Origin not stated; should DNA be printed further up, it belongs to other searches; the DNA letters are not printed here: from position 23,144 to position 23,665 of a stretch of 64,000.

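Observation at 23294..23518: GreA N-terminal-domain-only mini protein inserted between rpsG and fusA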

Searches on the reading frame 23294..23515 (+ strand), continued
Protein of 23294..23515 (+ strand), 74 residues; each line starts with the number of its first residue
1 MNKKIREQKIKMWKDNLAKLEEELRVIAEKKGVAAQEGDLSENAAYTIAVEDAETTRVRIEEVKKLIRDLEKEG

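Call 28: find_homologous_proteins(query=P0151, max_evalue=0.001)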
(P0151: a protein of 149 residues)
Query P0151 (149 aa): 163 proteins with E <= 0.001 among 184 candidates; the best 120 are listed.
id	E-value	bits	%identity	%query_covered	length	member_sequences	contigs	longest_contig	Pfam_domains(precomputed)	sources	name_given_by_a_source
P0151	1.6e-89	315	100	100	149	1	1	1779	PF01272.26,PF03449.21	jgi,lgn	jgi:transcription elongation factor GreA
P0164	2.4e-67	243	77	100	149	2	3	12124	PF01272.26,PF03449.21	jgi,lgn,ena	-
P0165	2.8e-65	236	72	100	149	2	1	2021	PF01272.26,PF03449.21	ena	-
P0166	3.3e-64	233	73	100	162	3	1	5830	PF01272.26,PF03449.21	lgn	-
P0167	6.7e-64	232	72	100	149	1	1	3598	PF01272.26,PF03449.21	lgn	-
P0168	8.6e-64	231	72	100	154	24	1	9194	PF01272.26,PF03449.21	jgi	-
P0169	1.5e-62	227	89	80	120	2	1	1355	PF01272.26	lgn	-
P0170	3.9e-56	207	65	100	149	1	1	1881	PF01272.26,PF03449.21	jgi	jgi:transcription elongation factor GreA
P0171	6.3e-55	203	64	100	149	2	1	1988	PF01272.26,PF03449.21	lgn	-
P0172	6.5e-50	186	58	100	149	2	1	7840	PF01272.26,PF03449.21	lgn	-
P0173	1.8e-46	175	58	100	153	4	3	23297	PF01272.26,PF03449.21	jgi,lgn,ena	-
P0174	4.3e-44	168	54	100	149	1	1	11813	PF01272.26,PF03449.21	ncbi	-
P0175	4.3e-43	164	54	100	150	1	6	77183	PF01272.26,PF03449.21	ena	-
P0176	6.0e-39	151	51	98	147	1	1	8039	PF01272.26,PF03449.21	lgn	-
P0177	1.4e-38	150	50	100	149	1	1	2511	PF01272.26,PF03449.21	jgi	jgi:transcription elongation GreA/GreB family factor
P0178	1.5e-38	150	52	100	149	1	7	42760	PF01272.26,PF03449.21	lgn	-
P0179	5.2e-38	148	49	100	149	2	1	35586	PF01272.26,PF03449.21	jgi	jgi:transcription elongation factor GreA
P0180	5.4e-38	148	51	100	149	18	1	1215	PF01272.26,PF03449.21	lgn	-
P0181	6.6e-38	148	49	100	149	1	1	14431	PF01272.26,PF03449.21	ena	-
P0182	6.9e-38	148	52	100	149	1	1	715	PF01272.26,PF03449.21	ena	-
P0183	9.5e-38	147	49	100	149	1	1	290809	PF01272.26,PF03449.21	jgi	jgi:transcription elongation GreA/GreB family factor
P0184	1.1e-37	147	50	100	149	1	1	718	PF01272.26,PF03449.21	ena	-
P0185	2.6e-37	146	50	100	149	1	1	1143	PF01272.26,PF03449.21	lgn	-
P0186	2.6e-37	146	50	100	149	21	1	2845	PF01272.26,PF03449.21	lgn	-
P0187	2.7e-37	146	52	100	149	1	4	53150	PF01272.26,PF03449.21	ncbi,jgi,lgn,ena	ncbi:MAG: GreA/GreB family elongation factor [Patescibacteria group bacterium]|jgi:transcription elo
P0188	3.7e-37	145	50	100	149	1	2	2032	PF01272.26,PF03449.21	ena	-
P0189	3.8e-37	145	50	100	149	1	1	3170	PF01272.26,PF03449.21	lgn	-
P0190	5.1e-37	145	47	100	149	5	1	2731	PF01272.26,PF03449.21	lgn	-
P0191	5.2e-37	145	50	100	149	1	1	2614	PF01272.26,PF03449.21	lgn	-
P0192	7.7e-37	144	49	100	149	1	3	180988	PF01272.26,PF03449.21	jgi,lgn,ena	-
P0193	1.7e-36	143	49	100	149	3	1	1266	PF01272.26,PF03449.21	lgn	-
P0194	1.7e-36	143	49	100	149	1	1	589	PF01272.26,PF03449.21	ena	-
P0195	2.2e-36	143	48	100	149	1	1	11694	PF01272.26,PF03449.21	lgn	-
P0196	2.5e-36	143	51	100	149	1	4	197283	PF01272.26,PF03449.21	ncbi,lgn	-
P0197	2.9e-36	142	46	100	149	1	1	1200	PF01272.26,PF03449.21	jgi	jgi:transcription elongation GreA/GreB family factor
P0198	4.7e-36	142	48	100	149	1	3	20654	PF01272.26,PF03449.21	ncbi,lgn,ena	-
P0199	4.8e-36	142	48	100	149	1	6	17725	PF01272.26,PF03449.21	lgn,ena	-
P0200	4.9e-36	142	46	100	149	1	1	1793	PF01272.26,PF03449.21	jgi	jgi:transcription elongation factor GreA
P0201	5.0e-36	142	48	100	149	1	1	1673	PF01272.26,PF03449.21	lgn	-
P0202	5.4e-36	141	48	100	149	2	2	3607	PF01272.26,PF03449.21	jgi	jgi:transcription elongation factor GreB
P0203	6.6e-36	141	48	100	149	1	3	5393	PF01272.26,PF03449.21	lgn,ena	-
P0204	1.1e-35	140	48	100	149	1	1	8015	PF01272.26,PF03449.21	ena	-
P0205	1.6e-35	140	48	100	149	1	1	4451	PF01272.26,PF03449.21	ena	-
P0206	1.9e-35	140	49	100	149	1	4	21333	PF01272.26,PF03449.21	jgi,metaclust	metaclust:\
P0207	2.0e-35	140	47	100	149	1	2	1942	PF01272.26,PF03449.21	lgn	-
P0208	2.1e-35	140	50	100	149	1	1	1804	PF01272.26,PF03449.21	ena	-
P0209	2.5e-35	139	50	100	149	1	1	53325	PF01272.26,PF03449.21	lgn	-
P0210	2.7e-35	139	48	100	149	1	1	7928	PF01272.26,PF03449.21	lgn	-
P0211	3.3e-35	139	48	100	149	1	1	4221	PF01272.26,PF03449.21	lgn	-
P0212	3.5e-35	139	46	100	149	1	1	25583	PF01272.26,PF03449.21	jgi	-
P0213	3.9e-35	139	49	100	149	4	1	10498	PF01272.26,PF03449.21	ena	-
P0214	4.0e-35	139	47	100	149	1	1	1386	PF01272.26,PF03449.21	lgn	-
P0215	5.2e-35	138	50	100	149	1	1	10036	PF01272.26,PF03449.21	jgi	jgi:transcription elongation factor GreA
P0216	5.5e-35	138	46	100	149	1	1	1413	PF01272.26,PF03449.21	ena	-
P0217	5.9e-35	138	46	100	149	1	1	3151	PF01272.26,PF03449.21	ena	-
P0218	5.9e-35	138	46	100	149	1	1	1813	PF01272.26,PF03449.21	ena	-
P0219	7.3e-35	138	48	100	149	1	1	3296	PF01272.26,PF03449.21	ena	-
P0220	7.7e-35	138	47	100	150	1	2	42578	PF01272.26,PF03449.21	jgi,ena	-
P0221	1.0e-34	137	49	100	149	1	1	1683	PF01272.26,PF03449.21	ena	-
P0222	1.4e-34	137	49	100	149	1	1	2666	PF01272.26,PF03449.21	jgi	jgi:transcription elongation factor GreA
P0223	1.4e-34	137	48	100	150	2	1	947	PF01272.26,PF03449.21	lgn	-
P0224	2.3e-34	136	50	100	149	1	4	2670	PF01272.26,PF03449.21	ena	-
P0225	2.4e-34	136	48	100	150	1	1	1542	PF01272.26,PF03449.21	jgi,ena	-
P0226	3.0e-34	136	48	100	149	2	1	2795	PF01272.26,PF03449.21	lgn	-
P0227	3.6e-34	136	48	100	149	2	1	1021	PF01272.26,PF03449.21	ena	-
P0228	3.8e-34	135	47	100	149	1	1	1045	PF01272.26,PF03449.21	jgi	jgi:transcription elongation GreA/GreB family factor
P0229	3.9e-34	135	49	100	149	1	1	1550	PF01272.26,PF03449.21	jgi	jgi:transcription elongation factor GreA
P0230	4.4e-34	135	45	100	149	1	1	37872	PF01272.26,PF03449.21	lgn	-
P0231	4.5e-34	135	46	100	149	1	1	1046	PF01272.26,PF03449.21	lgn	-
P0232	4.5e-34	135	48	100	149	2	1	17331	PF01272.26,PF03449.21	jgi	jgi:transcription elongation factor GreA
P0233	4.7e-34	135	48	100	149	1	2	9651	PF01272.26,PF03449.21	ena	-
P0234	6.4e-34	135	49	100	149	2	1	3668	PF01272.26,PF03449.21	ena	-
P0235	8.3e-34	134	48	100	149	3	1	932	PF01272.26,PF03449.21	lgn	-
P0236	8.8e-34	134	48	100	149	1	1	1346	PF01272.26,PF03449.21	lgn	-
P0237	9.0e-34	134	45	100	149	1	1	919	PF01272.26,PF03449.21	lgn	-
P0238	1.7e-33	133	48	100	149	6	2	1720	PF01272.26,PF03449.21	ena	-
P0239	1.7e-33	133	48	100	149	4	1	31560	PF01272.26,PF03449.21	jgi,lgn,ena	-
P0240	2.1e-33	133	48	100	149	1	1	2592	PF01272.26,PF03449.21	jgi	-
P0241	2.7e-33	133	46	100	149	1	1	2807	PF01272.26,PF03449.21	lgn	-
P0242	2.7e-33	133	45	100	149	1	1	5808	PF01272.26,PF03449.21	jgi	jgi:transcription elongation GreA/GreB family factor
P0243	2.8e-33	133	47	100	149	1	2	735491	PF01272.26,PF03449.21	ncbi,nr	ncbi:MAG: GreA/GreB family elongation factor [Candidatus Shapirobacteria bacterium]|nr:GreA/GreB fam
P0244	2.8e-33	133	46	100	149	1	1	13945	PF01272.26,PF03449.21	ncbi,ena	-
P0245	2.9e-33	133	46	100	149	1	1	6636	PF01272.26,PF03449.21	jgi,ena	-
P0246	3.2e-33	132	46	100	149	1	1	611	PF01272.26,PF03449.21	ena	-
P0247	3.5e-33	132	45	100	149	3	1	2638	PF01272.26,PF03449.21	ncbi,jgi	ncbi:MAG: GreA/GreB family elongation factor [Candidatus Shapirobacteria bacterium]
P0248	3.8e-33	132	46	100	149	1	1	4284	PF01272.26,PF03449.21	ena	-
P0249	5.8e-33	132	46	100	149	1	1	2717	PF01272.26,PF03449.21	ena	-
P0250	6.2e-33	132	46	100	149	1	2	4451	PF01272.26,PF03449.21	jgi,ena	-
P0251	7.9e-33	131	50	100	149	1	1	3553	PF01272.26,PF03449.21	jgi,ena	-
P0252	9.2e-33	131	44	100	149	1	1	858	PF01272.26,PF03449.21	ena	-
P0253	9.6e-33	131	46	100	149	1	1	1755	PF01272.26,PF03449.21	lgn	-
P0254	9.6e-33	131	46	100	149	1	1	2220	PF01272.26,PF03449.21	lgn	-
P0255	1.0e-32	131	48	100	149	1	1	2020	PF01272.26,PF03449.21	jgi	jgi:transcription elongation GreA/GreB family factor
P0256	1.1e-32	131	48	100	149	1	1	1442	PF01272.26,PF03449.21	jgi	jgi:transcription elongation GreA/GreB family factor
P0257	1.3e-32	131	46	100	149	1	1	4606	PF01272.26,PF03449.21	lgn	-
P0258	1.5e-32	130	46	100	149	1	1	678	PF01272.26,PF03449.21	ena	-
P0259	2.7e-32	129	46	100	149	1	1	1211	PF01272.26,PF03449.21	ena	-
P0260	3.2e-32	129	47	100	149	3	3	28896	PF01272.26,PF03449.21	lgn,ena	-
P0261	3.8e-32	129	47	100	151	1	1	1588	PF01272.26,PF03449.21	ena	-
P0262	4.4e-32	129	47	100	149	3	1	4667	PF01272.26,PF03449.21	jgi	-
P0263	4.7e-32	129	44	100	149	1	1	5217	PF01272.26,PF03449.21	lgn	-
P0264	5.5e-32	128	47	100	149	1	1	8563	PF01272.26,PF03449.21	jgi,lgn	-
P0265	5.8e-32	128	46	100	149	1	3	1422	PF01272.26,PF03449.21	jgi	jgi:transcription elongation GreA/GreB family factor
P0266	6.9e-32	128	49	100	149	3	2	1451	PF01272.26,PF03449.21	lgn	-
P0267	8.8e-32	128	46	100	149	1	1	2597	PF01272.26,PF03449.21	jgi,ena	-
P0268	1.0e-31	128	47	100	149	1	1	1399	PF01272.26,PF03449.21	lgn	-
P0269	1.5e-31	127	44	100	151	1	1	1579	PF01272.26,PF03449.21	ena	-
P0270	1.6e-31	127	45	98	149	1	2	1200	PF01272.26,PF03449.21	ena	-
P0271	1.6e-31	127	49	100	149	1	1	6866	PF01272.26,PF03449.21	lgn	-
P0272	2.3e-31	126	51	97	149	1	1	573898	PF01272.26,PF03449.21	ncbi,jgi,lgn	ncbi:MAG: GreA/GreB family elongation factor [Candidatus Shapirobacteria bacterium]|jgi:transcriptio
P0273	3.7e-31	126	44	100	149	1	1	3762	PF01272.26,PF03449.21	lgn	-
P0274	3.9e-31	126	46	100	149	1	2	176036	PF01272.26,PF03449.21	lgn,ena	-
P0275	4.3e-31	126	46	100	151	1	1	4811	PF01272.26,PF03449.21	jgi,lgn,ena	-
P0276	5.1e-31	125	43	99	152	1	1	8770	PF01272.26,PF03449.21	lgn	-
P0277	6.4e-31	125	46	100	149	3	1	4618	PF01272.26,PF03449.21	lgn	-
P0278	7.6e-31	125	44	100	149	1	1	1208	PF01272.26,PF03449.21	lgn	-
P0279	1.1e-30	124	46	100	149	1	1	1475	PF01272.26,PF03449.21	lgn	-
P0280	1.4e-30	124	43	100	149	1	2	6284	PF01272.26,PF03449.21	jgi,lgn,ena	-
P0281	1.4e-30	124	45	100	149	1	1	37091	PF01272.26,PF03449.21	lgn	-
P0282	1.6e-30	124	46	100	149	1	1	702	PF01272.26,PF03449.21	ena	-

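Call 29: fold_search(model_id=the predicted structure, library=pdb)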
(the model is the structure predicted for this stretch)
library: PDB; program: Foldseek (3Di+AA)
matches with E <= 10: 393; with E <= 0.001: 0
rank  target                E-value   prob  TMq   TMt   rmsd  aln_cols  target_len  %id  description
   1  1grj                  2.0e-01  1.00  0.73  0.37   1.2        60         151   25  GREA TRANSCRIPT CLEAVAGE FACTOR FROM ESCHERICHIA COLI (released 1995-07-10)
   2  9a7t_B                2.1e-01  1.00  0.74  0.36   1.1        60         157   27  Integrative model of RPOB-GREA by crosslinking MS and deep learning (released 2024-09-18)
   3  2ic6_A                5.3e-01  0.99  0.79  0.82   2.0        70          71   17  The Coiled-coil Domain (residues 1-75) Structure of the Sin Nombre Virus Nucleocapsid Protein (released 2007-02-27)
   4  2ic9_A                6.5e-01  0.98  0.75  0.75   2.1        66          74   18  The Coiled-coil Domain (residues 1-93) Structure of the Sin Nombre Virus Nucleocapsid Protein (released 2007-02-27)
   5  4fi5                  9.6e-01  0.35  0.44  0.45   4.8        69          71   16  Crystal structure of the N-terminal domain of Hantaan virus strain 76-118 nucleoprotein (released 2012-06-20)
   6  2p4v_A                1.0e+00  0.97  0.72  0.36   1.4        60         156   28  Crystal structure of the transcript cleavage factor, GreB at 2.6A resolution (released 2008-01-22)
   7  8iyj_T5               1.0e+00  0.96  0.83  0.53   2.2        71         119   17  Cryo-EM structure of the 48-nm repeat doublet microtubule from mouse sperm (released 2023-07-05)
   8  4abm_C                1.2e+00  0.30  0.46  0.45   4.9        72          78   12  Crystal Structure of CHMP4B hairpin (released 2012-05-09)
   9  2ic6_B                1.2e+00  0.94  0.75  0.73   2.2        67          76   18  The Coiled-coil Domain (residues 1-75) Structure of the Sin Nombre Virus Nucleocapsid Protein (released 2007-02-27)
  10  1wle_A                1.3e+00  0.94  0.83  0.14   1.6        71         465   15  Crystal Structure of mammalian mitochondrial seryl-tRNA synthetase complexed with seryl-adenylate (released 2005-09-06)
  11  3j3t_A                1.3e+00  0.82  0.63  0.07   2.5        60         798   22  Structural dynamics of the MecA-ClpC complex revealed by cryo-EM (released 2013-05-15)
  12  2ic9_B                1.5e+00  0.91  0.73  0.76   2.0        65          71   18  The Coiled-coil Domain (residues 1-93) Structure of the Sin Nombre Virus Nucleocapsid Protein (released 2007-02-27)
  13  8iyj_D5               1.5e+00  0.90  0.83  0.71   2.2        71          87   17  Cryo-EM structure of the 48-nm repeat doublet microtubule from mouse sperm (released 2023-07-05)
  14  6dma_A                1.5e+00  0.84  0.78  0.80   2.1        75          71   13  DHD15_closed (released 2018-12-19)
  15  5l3b_A                1.7e+00  0.91  0.82  0.10   2.3        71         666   13  Human LSD1/CoREST: LSD1 D556G mutation (released 2016-05-04)
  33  4wqt_X                2.1e+00  0.84  0.71  0.36   1.3        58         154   28  Thermus thermophilus RNA polymerase complexed with an RNA cleavage stimulating factor (a GreA/Gfh1 chimeric protein) (released 2015-02-18)
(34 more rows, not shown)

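Call 30: find_encoding_contigs(protein=P0243, flank=6000, max_places=2)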
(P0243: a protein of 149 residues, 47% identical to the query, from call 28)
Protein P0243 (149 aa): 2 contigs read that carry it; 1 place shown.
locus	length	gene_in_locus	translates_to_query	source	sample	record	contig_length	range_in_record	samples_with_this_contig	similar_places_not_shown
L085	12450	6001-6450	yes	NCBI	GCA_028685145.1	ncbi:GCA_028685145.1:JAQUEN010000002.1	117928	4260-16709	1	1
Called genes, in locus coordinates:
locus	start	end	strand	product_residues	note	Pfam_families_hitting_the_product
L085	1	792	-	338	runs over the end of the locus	PF04041:Glyco_hydro_130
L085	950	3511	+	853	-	PF07581:Glug (faint)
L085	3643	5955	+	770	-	PF07581:Glug (faint)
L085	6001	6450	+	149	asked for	PF03449:GreA_GreB_N, PF01272:GreA_GreB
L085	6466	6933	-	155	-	-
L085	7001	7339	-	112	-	PF00076:RRM_1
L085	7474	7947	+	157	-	PF03073:TspO_MBR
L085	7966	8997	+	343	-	PF02547:Queuosine_synth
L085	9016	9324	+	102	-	PF01741:MscL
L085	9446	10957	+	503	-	PF08903:DUF1846, PF20921:DUF1846_C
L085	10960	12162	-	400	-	PF12704:MacB_PCD, PF02687:FtsX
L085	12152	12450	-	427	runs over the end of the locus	PF00005:ABC_tran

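Call 31: find_encoding_contigs(protein=P0183, flank=6000, max_places=2)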
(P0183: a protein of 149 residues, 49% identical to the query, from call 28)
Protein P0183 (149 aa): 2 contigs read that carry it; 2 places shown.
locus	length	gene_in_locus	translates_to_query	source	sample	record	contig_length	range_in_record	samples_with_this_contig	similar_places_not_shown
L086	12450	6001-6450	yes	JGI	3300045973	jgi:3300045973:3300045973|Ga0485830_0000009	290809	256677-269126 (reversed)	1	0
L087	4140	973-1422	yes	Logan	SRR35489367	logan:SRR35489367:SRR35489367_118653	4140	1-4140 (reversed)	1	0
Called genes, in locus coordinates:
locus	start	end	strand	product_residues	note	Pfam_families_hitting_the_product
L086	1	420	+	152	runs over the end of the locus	PF00293:NUDIX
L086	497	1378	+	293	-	PF02645:DegV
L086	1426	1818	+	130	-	PF09945:DUF2177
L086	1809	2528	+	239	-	PF06966:DUF1295, PF04140:ICMT (faint), PF02544:Steroid_dh, PF04191:PEMT (weak)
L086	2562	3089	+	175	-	PF18760:ART-PolyVal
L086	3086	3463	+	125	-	PF06397:Desulfoferrod_N, PF01880:Desulfoferrodox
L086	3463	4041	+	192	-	PF02586:SRAP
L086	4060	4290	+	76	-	-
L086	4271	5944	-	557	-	-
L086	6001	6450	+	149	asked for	PF03449:GreA_GreB_N (weak), PF01272:GreA_GreB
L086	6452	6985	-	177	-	PF01396:Zn_ribbon_Top1 (faint), PF09723:Zn_ribbon_8 (faint), PF13240:Zn_Ribbon_1 (faint), PF13248:Zn_ribbon_3 (faint), PF26788:DUF8260 (faint)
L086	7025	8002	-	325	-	PF06662:C5-epim_C (faint)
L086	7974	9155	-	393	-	PF13439:Glyco_transf_4 (weak), PF00534:Glycos_transf_1, PF13692:Glyco_trans_1_4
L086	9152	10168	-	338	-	PF04041:Glyco_hydro_130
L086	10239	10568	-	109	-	PF00076:RRM_1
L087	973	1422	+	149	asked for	PF03449:GreA_GreB_N (weak), PF01272:GreA_GreB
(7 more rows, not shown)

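Call 32: list_cluster_members(proteins=[P0122, P0123, P0124, P0125, P0126, P0128, P0130, P0136, P0138, P0141])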
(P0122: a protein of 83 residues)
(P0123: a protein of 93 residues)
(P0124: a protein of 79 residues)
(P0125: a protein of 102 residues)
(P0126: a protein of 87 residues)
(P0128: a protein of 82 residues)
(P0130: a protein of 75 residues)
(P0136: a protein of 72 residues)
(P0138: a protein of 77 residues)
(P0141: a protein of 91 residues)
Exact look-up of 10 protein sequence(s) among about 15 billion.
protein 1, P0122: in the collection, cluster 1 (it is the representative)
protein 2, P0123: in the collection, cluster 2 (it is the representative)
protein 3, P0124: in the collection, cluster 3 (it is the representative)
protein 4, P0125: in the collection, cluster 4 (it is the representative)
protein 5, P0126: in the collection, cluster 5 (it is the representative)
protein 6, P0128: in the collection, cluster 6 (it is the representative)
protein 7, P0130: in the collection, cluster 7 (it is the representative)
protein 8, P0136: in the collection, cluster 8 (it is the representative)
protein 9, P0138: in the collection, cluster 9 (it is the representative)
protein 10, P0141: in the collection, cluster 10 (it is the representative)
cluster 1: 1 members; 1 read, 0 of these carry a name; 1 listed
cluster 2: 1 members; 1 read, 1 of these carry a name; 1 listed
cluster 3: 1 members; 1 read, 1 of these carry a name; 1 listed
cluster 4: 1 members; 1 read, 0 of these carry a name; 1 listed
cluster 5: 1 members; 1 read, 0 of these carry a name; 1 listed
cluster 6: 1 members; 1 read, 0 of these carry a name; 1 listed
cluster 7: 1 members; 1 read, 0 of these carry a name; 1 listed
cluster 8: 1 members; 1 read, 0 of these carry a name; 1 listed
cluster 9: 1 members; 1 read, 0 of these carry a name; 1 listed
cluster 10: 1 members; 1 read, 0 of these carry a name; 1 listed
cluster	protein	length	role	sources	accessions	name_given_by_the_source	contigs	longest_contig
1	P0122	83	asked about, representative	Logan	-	-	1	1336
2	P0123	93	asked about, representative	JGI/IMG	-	transcription elongation GreA/GreB family factor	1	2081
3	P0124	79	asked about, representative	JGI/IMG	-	hypothetical protein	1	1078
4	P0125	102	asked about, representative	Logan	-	-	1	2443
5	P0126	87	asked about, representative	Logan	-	-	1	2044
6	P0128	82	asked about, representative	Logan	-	-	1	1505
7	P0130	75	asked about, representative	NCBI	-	-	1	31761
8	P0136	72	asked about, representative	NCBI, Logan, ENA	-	-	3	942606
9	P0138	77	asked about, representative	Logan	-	-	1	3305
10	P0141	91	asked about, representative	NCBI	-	-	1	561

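Call 33: find_encoding_contigs(protein=P0130, flank=5000, max_places=1)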
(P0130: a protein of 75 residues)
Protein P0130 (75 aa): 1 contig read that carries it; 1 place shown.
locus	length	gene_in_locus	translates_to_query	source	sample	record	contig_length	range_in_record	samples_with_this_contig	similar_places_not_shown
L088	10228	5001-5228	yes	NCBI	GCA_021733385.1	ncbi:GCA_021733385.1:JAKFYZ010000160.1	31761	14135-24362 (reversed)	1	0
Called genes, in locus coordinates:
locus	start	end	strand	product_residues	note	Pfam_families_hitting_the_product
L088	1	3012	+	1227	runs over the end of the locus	PF04997:RNA_pol_Rpb1_1, PF00623:RNA_pol_Rpb1_2, PF04983:RNA_pol_Rpb1_3, PF04998:RNA_pol_Rpb1_5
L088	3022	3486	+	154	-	PF00164:Ribosom_S12_S23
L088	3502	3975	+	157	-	PF00177:Ribosomal_S7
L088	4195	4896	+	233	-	-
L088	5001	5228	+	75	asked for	PF03449:GreA_GreB_N (weak)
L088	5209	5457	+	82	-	PF03449:GreA_GreB_N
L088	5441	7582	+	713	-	PF00009:GTP_EFTU, PF22042:EF-G_D2, PF03144:GTP_EFTU_D2, PF14492:EFG_III, PF16658:RF3_C (weak), PF03764:EFG_IV, PF00679:EFG_C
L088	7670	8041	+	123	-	-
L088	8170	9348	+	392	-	PF00009:GTP_EFTU, PF03144:GTP_EFTU_D2, PF03143:GTP_EFTU_D3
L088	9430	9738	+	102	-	PF00338:Ribosomal_S10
